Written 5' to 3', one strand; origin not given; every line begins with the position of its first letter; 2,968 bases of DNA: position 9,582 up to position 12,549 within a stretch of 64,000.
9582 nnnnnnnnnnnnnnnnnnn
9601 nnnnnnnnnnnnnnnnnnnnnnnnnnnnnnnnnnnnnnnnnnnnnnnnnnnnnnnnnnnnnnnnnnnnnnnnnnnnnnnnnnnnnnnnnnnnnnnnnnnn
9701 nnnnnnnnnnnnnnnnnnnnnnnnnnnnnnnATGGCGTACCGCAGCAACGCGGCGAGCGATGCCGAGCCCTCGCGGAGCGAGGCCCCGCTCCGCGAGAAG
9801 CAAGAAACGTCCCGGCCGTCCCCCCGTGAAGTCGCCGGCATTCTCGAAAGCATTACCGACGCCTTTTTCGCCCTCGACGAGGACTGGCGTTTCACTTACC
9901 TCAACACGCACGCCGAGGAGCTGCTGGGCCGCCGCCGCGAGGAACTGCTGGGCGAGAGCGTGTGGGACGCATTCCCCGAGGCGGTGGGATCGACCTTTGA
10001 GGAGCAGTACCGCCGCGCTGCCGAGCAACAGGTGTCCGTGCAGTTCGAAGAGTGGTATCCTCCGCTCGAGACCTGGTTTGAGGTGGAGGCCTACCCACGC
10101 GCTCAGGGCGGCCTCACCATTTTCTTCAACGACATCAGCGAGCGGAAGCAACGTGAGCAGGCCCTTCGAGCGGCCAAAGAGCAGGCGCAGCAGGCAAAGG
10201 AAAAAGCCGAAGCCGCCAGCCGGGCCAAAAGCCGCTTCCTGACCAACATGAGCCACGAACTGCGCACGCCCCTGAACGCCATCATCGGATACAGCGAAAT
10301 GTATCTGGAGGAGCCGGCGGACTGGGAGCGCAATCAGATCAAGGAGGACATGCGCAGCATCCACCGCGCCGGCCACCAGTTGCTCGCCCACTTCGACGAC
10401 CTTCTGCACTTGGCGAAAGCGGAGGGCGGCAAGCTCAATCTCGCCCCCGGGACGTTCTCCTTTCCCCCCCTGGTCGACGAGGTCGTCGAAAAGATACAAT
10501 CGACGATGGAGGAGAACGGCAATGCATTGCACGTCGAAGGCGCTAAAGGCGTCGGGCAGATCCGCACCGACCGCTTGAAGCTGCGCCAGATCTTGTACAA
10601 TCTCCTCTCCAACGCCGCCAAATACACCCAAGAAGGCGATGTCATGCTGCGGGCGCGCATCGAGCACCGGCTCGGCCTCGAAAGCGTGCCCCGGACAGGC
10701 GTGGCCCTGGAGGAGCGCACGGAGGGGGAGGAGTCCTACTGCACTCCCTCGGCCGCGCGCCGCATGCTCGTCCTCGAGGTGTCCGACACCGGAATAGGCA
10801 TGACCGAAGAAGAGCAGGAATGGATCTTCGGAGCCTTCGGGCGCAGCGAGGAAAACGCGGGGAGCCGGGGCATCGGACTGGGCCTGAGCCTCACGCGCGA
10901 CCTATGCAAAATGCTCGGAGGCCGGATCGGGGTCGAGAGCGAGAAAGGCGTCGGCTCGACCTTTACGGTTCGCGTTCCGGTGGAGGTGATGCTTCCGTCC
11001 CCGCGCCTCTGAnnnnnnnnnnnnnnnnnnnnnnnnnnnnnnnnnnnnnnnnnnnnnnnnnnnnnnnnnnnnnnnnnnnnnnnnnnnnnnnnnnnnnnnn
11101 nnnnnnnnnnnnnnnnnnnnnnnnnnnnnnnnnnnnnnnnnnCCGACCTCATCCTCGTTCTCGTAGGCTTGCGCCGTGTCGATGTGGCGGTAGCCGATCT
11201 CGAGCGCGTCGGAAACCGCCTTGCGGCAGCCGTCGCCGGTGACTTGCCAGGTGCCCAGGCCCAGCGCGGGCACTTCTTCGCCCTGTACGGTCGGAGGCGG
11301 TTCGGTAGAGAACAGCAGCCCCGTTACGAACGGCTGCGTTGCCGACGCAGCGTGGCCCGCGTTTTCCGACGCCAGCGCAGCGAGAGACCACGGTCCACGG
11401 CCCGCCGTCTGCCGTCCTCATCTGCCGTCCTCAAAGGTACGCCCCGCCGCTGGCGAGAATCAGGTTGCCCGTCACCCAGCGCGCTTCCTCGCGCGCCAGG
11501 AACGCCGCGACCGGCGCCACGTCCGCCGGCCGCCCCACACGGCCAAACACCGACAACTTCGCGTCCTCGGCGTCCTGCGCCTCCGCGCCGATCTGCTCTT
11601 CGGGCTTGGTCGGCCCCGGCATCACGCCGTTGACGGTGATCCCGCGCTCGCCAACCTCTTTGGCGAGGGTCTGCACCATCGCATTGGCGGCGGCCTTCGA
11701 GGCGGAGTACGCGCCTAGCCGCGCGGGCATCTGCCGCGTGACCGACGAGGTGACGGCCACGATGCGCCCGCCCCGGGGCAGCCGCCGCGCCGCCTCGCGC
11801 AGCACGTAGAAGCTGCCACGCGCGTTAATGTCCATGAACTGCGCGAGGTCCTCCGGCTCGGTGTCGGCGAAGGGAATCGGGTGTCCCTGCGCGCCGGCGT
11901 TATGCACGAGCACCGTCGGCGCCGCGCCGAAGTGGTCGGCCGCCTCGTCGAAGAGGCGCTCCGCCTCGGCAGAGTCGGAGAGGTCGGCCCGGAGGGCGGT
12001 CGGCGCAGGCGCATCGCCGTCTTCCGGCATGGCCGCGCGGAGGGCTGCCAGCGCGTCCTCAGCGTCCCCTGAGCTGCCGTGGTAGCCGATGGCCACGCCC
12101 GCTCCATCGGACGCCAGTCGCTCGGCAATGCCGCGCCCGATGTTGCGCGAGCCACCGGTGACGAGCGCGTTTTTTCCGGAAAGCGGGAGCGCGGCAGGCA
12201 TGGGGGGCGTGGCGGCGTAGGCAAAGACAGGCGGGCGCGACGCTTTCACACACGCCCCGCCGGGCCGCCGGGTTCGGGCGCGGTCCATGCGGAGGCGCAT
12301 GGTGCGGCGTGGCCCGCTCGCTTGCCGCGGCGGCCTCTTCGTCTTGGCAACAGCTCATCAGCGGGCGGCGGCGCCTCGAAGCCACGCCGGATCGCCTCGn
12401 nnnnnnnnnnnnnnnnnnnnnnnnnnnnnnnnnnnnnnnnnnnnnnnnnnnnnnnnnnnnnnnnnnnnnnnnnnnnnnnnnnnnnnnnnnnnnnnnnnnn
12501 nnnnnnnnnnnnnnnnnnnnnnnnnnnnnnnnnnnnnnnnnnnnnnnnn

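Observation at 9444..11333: PAS histidine-kinase cassette bracketed by ~190-bp direct repeats of the aldo/keto-reductase 5' end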

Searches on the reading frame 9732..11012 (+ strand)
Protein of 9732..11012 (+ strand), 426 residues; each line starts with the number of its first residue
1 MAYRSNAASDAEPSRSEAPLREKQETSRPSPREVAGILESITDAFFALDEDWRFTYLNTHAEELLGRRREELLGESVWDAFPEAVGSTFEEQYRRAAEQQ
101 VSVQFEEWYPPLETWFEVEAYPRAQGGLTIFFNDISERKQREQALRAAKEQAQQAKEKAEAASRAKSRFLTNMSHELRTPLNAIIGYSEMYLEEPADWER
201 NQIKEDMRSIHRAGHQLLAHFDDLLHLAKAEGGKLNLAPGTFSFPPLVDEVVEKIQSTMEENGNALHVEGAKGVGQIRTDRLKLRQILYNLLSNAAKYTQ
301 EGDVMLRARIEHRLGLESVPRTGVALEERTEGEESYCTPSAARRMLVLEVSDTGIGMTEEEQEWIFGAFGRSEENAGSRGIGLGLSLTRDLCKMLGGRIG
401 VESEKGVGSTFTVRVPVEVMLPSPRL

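Call 7: search_protein_families(library=pfam, proteins=[window:9732-11012:+])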
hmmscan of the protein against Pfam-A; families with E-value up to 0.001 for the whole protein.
window:9732-11012:+ (426 aa): 6 families
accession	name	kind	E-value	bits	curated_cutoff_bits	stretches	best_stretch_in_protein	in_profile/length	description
PF02518.31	HATPase_c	-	4.1e-23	82.4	26.4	1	280-418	2-110/111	Histidine kinase-, DNA gyrase B-, and HSP90-like ATPase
PF08448.16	PAS_4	-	4e-17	62.9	23.1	1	38-140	1-110/110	PAS fold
PF00512.31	HisKA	-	1.8e-16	60.4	26.9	1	165-233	1-66/66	His Kinase A (phospho-acceptor) domain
PF00989.32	PAS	-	1.7e-11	44.5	22.6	1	33-134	2-112/113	PAS fold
PF13426.13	PAS_9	-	8e-07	29.7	27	1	43-137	2-103/103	PAS domain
PF13188.13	PAS_8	-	2.4e-06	27.7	21.8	1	37-89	6-55/65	PAS domain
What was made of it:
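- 9732..11012 (+): Soluble PAS-HisKA-HATPase_c histidine kinase, 426 aa, with no adjacent response regulator. It is an old resident of this locus. Pfam (call 7).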

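Call 11: find_encoding_contigs(protein=window:9732-11012:+, flank=10000, max_places=10)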
Protein window:9732-11012:+ (426 aa): 1 contig read that carries it; 1 place shown.
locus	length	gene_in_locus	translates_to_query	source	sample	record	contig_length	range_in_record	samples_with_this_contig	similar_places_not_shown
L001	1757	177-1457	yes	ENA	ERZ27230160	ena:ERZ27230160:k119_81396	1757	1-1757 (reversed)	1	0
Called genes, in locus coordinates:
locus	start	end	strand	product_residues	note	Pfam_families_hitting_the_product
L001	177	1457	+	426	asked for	PF00989:PAS, PF08448:PAS_4, PF13188:PAS_8 (weak), PF13426:PAS_9 (weak), PF00512:HisKA, PF02518:HATPase_c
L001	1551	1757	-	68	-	?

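Call 32: find_homologous_proteins(query=window:9732-11012:+, max_evalue=1e-20)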
Query window:9732-11012:+ (426 aa): 7810 proteins with E <= 1e-20 among 8000 candidates; the best 120 are listed.
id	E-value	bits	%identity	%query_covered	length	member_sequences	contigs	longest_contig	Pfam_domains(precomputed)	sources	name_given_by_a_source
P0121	5.0e-279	943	100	100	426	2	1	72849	PF13426.14,PF13188.14,PF08448.17,PF02518.32,PF00512.32,PF00989.32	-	-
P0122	6.5e-249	844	90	100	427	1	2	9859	PF13426.14,PF13188.14,PF08448.17,PF02518.32,PF00512.32,PF00989.32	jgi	jgi:PAS domain S-box-containing protein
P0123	7.5e-198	676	74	98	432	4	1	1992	PF13426.14,PF13188.14,PF08448.17,PF02518.32,PF00512.32,PF00989.32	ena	-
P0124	3.3e-123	430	53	93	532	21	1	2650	PF13426.14,PF13188.14,PF08448.17,PF02518.32,PF00512.32,PF00989.32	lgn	-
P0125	2.8e-93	331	38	91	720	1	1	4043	PF13426.14,PF13188.14,PF13185.13,PF01590.33,PF08448.17,PF02518.32,PF00512.32,PF00989.32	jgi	jgi:PAS domain S-box-containing protein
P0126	3.5e-80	288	51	60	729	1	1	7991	PF13185.13,PF01590.33,PF02518.32,PF00512.32,PF00072.31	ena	-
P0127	7.3e-78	281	-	-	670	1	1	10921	PF13426.14,PF13188.14,PF13185.13,PF01590.33,PF08448.17,PF00989.32,PF07228.18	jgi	-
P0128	6.5e-77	277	39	93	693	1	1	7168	PF13188.14,PF08448.17,PF02518.32,PF00512.32,PF00072.31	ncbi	ncbi:MAG: response regulator, partial [Cyanobacteria bacterium J06632_22]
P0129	1.9e-75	273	51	62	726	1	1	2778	PF13185.13,PF01590.33,PF02518.32,PF00512.32,PF00072.31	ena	-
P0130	4.4e-74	268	41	60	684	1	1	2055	PF08447.19,PF13426.14,PF13188.14,PF08448.17,PF02518.32,PF00512.32,PF00989.32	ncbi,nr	ncbi:MAG: PAS domain S-box protein, partial [Acidobacteriaceae bacterium]|nr:PAS domain S-box protei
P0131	7.2e-74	267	50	59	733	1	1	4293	PF13185.13,PF01590.33,PF02518.32,PF00512.32,PF00072.31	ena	-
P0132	3.1e-73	265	43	86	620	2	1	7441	PF13596.13,PF05227.20,PF08448.17,PF02518.32,PF00512.32,PF00989.32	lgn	-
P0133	6.5e-73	264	49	62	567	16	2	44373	PF13185.13,PF01590.33,PF02518.32,PF00512.32,PF00072.31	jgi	jgi:signal transduction histidine kinase/CheY-like chemotaxis protein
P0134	1.1e-72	264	47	65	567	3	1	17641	PF13185.13,PF01590.33,PF02518.32,PF00512.32,PF00072.31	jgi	jgi:signal transduction histidine kinase/CheY-like chemotaxis protein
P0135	1.5e-72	263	-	-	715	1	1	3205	PF13426.14,PF13188.14,PF12860.14,PF08448.17,PF02518.32,PF00512.32,PF00989.32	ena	-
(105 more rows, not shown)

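Call 33: find_encoding_contigs(protein=P0122, flank=10000, max_places=6)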
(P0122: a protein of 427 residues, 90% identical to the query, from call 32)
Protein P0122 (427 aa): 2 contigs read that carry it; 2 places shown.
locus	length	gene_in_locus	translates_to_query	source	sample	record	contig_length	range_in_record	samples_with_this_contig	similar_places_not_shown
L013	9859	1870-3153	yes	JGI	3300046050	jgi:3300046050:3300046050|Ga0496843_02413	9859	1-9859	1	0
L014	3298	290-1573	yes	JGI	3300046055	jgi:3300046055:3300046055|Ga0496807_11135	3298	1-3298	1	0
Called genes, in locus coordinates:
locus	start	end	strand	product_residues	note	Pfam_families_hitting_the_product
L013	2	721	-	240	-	?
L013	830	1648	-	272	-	PF00248:Aldo_ket_red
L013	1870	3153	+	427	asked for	PF00989:PAS, PF08448:PAS_4, PF13188:PAS_8 (weak), PF13426:PAS_9 (weak), PF00512:HisKA, PF02518:HATPase_c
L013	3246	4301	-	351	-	PF22612:GH113, PF13547:GTA_TIM (weak)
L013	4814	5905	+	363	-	PF09587:PGA_cap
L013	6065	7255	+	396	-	PF01266:DAO, PF06039:Mqo (faint), PF13450:NAD_binding_8 (weak)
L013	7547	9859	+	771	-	?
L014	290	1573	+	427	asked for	PF00989:PAS, PF08448:PAS_4, PF13188:PAS_8 (weak), PF13426:PAS_9 (weak), PF00512:HisKA, PF02518:HATPase_c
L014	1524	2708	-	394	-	-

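Call 34: find_encoding_contigs(protein=P0123, flank=10000, max_places=6)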
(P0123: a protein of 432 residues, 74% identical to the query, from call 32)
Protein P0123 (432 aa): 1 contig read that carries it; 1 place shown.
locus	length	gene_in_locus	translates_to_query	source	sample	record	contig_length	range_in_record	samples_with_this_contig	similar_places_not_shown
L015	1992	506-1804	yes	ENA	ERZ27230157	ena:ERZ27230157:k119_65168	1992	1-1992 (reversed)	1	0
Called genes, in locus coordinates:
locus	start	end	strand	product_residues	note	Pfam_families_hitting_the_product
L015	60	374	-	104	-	-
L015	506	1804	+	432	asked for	PF00989:PAS, PF13188:PAS_8 (faint), PF08448:PAS_4, PF13426:PAS_9 (faint), PF00512:HisKA, PF02518:HATPase_c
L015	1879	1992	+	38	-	?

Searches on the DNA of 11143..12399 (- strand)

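Call 49: search_rna_families(sources=[L002, L001, L003], threshold=evalue, max_evalue=1)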
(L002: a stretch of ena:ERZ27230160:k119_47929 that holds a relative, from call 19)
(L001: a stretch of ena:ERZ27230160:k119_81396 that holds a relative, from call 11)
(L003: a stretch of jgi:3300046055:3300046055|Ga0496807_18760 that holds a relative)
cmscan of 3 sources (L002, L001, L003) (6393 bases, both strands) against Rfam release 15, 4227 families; matches with E-value up to 1: 1.
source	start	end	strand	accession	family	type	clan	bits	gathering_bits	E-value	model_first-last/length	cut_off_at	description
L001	173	251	+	RF01740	gyrA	Cis-reg;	-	20.3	45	0.24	1-88/88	no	gyrA RNA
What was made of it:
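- Tried and rejected: No Rfam hit (call 49).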

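Call 68: search_dna_similar(query=window:11143-12399:+, collection=plasmids, mode=distant, max_rows=8)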
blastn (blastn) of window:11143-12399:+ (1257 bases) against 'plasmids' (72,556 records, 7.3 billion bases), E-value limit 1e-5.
Records with a match: 31; places in all: 33; records where one place covers at least 80% of the query: 0.
Best place of each record, by identity: 80-90% 11; 60-80% 20.
By first word of the organism name: Streptomyces 7; Haloarcula 3; Azospirillum 2; Paroceanicella 2; Paraburkholderia 2; Haloterrigena 2; Embleya 1; Halorussus 1; Comamonas 1; Nonomuraea 1; and 9 more.
By predicted mobility (MOB-suite, as given by PLSDB): non-mobilizable 27; mobilizable 2; conjugative 2.
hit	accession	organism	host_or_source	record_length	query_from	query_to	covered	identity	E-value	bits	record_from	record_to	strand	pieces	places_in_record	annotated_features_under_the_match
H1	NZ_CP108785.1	Embleya sp. NBC_00888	-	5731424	325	1022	56%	65.7%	2e-24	122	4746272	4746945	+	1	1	none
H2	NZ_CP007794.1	Azospirillum argentinense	Triticum aestivum L.,Root,wheat ...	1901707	466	693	18%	68.2%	4e-7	64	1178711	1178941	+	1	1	record has no annotation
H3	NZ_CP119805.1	Halorussus lipolyticus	cell culture,coastal saline-alkali land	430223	1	150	12%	71.3%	6e-11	78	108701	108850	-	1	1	aldo/keto reductase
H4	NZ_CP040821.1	Paroceanicella profunda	Cell culture,Deep seawater from Mariana ...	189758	535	679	12%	72.4%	1e-7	67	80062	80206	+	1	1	none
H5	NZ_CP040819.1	Paroceanicella profunda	Cell culture,Deep seawater from Mariana ...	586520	1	130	10%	73.3%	2e-9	73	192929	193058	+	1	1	aldo/keto reductase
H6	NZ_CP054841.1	Comamonas antarctica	whole organism,R2A medium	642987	1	128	10%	71.5%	1e-6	64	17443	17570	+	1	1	dkgB: 2,5-didehydrogluconate reductase DkgB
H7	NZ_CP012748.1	Paraburkholderia caribensis MBA4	soil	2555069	1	123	10%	73.0%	1e-6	63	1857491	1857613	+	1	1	none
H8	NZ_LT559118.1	Nonomuraea gerenzanensis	-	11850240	12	127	9%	72.7%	4e-7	64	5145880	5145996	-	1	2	none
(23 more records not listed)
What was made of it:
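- Tried and rejected: There are only weak partial gene-family matches, at most 56% coverage at 66% identity (call 68).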

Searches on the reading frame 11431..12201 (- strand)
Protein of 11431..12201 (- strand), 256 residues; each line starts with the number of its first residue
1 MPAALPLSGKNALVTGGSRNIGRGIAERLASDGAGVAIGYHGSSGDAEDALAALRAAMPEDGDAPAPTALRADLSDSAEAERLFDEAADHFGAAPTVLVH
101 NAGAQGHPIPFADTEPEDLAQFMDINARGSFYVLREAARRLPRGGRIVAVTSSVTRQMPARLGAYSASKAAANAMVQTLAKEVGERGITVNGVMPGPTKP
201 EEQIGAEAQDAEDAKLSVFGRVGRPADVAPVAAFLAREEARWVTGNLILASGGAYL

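Call 7: search_protein_families(library=pfam, proteins=[window:11431-12201:-])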
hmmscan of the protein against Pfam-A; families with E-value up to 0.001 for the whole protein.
window:11431-12201:- (256 aa): 4 families
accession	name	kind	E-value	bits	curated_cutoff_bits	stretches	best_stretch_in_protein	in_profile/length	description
PF13561.12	adh_short_C2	-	8.8e-49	166.6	27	1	19-253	6-234/236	Enoyl-(Acyl carrier protein) reductase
PF00106.31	adh_short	-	1.2e-38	133.1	26.6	1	10-201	1-185/195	short chain dehydrogenase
PF01370.27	Epimerase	-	1e-09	38.6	20.9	1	12-190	1-167/240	NAD dependent epimerase/dehydratase family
PF08659.16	KR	-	4.5e-08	33.7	22.6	1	13-190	4-170/180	KR domain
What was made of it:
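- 11431..12201 (-): Short-chain dehydrogenase/reductase, 256 aa. This is the lineage-specific newcomer. Pfam adh_short_C2, 8.8e-49 (call 7).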

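Call 19: find_encoding_contigs(protein=window:11431-12201:-, flank=10000, max_places=10)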
Protein window:11431-12201:- (256 aa): 1 contig read that carries it; 1 place shown.
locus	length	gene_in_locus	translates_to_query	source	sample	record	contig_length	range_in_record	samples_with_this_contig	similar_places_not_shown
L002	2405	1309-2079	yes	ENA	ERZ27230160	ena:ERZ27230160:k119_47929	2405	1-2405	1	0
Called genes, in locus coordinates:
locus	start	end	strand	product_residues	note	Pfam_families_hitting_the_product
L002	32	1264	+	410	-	PF22612:GH113, PF13547:GTA_TIM (weak)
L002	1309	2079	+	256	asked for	PF00106:adh_short, PF01370:Epimerase, PF08659:KR, PF13561:adh_short_C2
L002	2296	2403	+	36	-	?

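Call 36: find_homologous_proteins(query=window:11431-12201:-, max_evalue=1e-30)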
Query window:11431-12201:- (256 aa): 1353 proteins with E <= 1e-30 among 8000 candidates; the best 120 are listed.
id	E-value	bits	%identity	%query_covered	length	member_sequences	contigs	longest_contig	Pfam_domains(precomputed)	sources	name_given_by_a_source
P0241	7.5e-157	538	100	100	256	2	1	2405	PF08659.17,PF13561.13,PF00106.32,PF01370.28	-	-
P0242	1.4e-106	374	74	100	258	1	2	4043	PF08659.17,PF13561.13,PF00106.32,PF01370.28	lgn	-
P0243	4.4e-101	356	73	98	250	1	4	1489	PF08659.17,PF13561.13,PF00106.32,PF01370.28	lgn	-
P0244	3.2e-78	281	59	100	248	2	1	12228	PF08659.17,PF13561.13,PF23441.1,PF00106.32,PF01370.28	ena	-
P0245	6.6e-67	244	55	99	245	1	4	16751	PF08659.17,PF13561.13,PF00106.32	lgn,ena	-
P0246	1.4e-52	197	46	98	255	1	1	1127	PF08659.17,PF13561.13,PF00106.32,PF01370.28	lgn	-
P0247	6.3e-52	195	47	97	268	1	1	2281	PF08659.17,PF13561.13,PF00106.32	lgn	-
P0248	3.5e-51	192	48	97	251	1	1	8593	PF08659.17,PF13561.13,PF00106.32,PF01370.28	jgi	jgi:3-oxoacyl-[acyl-carrier protein] reductase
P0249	5.4e-51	192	46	96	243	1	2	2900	PF08659.17,PF13561.13,PF23441.1,PF00106.32,PF01370.28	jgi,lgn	jgi:3-oxoacyl-[acyl-carrier protein] reductase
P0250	1.0e-50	191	45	97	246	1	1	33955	PF08659.17,PF13561.13,PF00106.32,PF01370.28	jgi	-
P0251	1.1e-50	191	46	98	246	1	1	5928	PF08659.17,PF13561.13,PF00106.32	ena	-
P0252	3.4e-50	189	46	97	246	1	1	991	PF08659.17,PF13561.13,PF00106.32,PF01370.28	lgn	-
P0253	6.0e-50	188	45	97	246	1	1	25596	PF08659.17,PF13561.13,PF00106.32,PF01370.28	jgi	-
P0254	8.0e-50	188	44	97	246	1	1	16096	PF08659.17,PF13561.13,PF00106.32,PF01370.28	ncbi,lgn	-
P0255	9.2e-50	188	48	96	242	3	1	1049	PF08659.17,PF13561.13,PF00106.32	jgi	jgi:3-oxoacyl-[acyl-carrier protein] reductase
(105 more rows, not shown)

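Call 37: find_encoding_contigs(protein=P0242, flank=10000, max_places=6)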
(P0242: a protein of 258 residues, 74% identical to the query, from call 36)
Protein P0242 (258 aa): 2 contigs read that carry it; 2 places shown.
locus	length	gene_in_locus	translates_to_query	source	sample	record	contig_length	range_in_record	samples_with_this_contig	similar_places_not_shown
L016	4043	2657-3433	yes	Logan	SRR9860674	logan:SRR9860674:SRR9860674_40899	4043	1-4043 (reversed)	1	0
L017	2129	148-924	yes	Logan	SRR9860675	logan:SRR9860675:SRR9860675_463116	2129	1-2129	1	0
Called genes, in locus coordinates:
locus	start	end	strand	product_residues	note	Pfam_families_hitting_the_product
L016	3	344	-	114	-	?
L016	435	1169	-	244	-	PF03848:TehB (weak), PF05175:MTS (weak), PF13489:Methyltransf_23, PF01209:Ubie_methyltran (faint), PF13847:Methyltransf_31, PF08241:Methyltransf_11, PF08242:Methyltransf_12, PF13649:Methyltransf_25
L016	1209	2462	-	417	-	PF02401:LYTB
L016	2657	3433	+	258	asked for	PF00106:adh_short, PF01370:Epimerase, PF08659:KR, PF13561:adh_short_C2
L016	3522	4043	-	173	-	?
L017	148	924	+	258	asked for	PF00106:adh_short, PF01370:Epimerase, PF08659:KR, PF13561:adh_short_C2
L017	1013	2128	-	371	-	?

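Call 61: find_encoding_contigs(protein=P0244, flank=6000, max_places=4)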
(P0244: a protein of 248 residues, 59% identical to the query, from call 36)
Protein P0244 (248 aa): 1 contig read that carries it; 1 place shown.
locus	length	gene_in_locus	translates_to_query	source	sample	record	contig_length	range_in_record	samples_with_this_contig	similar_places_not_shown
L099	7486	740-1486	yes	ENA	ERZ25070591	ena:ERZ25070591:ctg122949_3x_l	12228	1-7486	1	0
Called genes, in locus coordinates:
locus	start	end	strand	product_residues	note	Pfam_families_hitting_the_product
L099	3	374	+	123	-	?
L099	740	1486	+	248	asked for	PF23441:SDR (faint), PF00106:adh_short, PF01370:Epimerase, PF08659:KR, PF13561:adh_short_C2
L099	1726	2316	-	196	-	-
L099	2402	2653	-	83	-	PF18962:Por_Secre_tail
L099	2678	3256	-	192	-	-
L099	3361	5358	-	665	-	PF13583:Reprolysin_4 (weak), PF13688:Reprolysin_5, PF13582:Reprolysin_3, PF18962:Por_Secre_tail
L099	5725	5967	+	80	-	PF01197:Ribosomal_L31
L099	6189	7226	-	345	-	PF08240:ADH_N, PF00107:ADH_zinc_N, PF13602:ADH_zinc_N_2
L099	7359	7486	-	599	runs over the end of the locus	PF00664:ABC_membrane, PF00005:ABC_tran, PF02463:SMC_N (faint)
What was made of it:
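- Tried and rejected: Absent (calls 37, 61).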
